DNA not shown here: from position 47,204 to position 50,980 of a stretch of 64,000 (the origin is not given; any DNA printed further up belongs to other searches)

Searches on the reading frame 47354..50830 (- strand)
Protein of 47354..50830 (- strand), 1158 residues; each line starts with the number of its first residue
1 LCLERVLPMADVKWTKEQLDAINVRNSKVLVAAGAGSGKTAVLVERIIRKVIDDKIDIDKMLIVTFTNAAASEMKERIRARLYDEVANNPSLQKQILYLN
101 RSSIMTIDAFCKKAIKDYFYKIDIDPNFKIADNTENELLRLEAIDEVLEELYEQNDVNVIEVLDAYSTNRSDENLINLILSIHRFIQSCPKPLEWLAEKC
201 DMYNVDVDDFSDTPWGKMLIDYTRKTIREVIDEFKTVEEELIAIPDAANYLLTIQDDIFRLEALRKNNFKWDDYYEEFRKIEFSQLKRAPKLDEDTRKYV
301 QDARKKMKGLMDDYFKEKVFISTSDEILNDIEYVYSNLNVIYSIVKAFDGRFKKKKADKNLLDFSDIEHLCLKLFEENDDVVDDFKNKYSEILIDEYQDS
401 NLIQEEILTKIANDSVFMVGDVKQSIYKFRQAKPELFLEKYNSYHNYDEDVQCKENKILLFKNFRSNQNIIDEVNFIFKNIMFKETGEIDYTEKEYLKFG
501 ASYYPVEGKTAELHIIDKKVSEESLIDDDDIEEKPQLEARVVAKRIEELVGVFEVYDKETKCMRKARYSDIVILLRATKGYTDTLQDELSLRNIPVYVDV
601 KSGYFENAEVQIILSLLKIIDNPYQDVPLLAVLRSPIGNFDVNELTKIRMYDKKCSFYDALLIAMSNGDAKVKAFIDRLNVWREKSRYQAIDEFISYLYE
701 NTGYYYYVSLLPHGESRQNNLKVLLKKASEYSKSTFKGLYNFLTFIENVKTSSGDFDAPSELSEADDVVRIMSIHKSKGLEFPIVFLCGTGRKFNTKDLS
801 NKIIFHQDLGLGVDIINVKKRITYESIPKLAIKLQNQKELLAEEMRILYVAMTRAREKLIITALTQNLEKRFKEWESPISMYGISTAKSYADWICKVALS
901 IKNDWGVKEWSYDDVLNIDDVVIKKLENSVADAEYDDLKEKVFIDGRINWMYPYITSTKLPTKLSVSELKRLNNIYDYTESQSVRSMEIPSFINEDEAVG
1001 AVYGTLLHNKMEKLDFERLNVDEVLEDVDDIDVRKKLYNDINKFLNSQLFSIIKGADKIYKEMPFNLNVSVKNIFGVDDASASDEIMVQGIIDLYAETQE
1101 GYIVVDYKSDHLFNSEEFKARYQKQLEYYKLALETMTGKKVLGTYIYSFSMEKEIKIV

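Call 58: search_protein_families(library=pfam, proteins=[window:47354-50830:-], max_evalue=0.00001)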
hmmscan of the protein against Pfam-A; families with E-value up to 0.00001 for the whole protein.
window:47354-50830:- (1158 aa): 6 families
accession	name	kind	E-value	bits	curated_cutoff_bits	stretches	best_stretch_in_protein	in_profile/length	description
PF00580.27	UvrD-helicase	-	2.5e-59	201.6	23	1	14-444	1-270/271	UvrD/REP helicase N-terminal domain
PF13361.12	UvrD_C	-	2.5e-32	113.1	25.6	1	459-863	2-347/350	UvrD-like helicase C-terminal domain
PF13245.12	AAA_19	-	3.7e-17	63.2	25.1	1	19-430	2-134/134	AAA domain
PF13538.12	UvrD_C_2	-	7.3e-11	42.2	27.4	0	769-787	2-20/52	UvrD-like helicase C-terminal domain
PF12705.13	PDDEXK_1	-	7.3e-09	36.4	22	1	995-1146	28-186/247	PD-(D/E)XK nuclease superfamily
PF01443.25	Viral_helicase1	-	1.3e-06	28.9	21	0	388-436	59-110/228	Viral superfamily 1 RNA helicase core domain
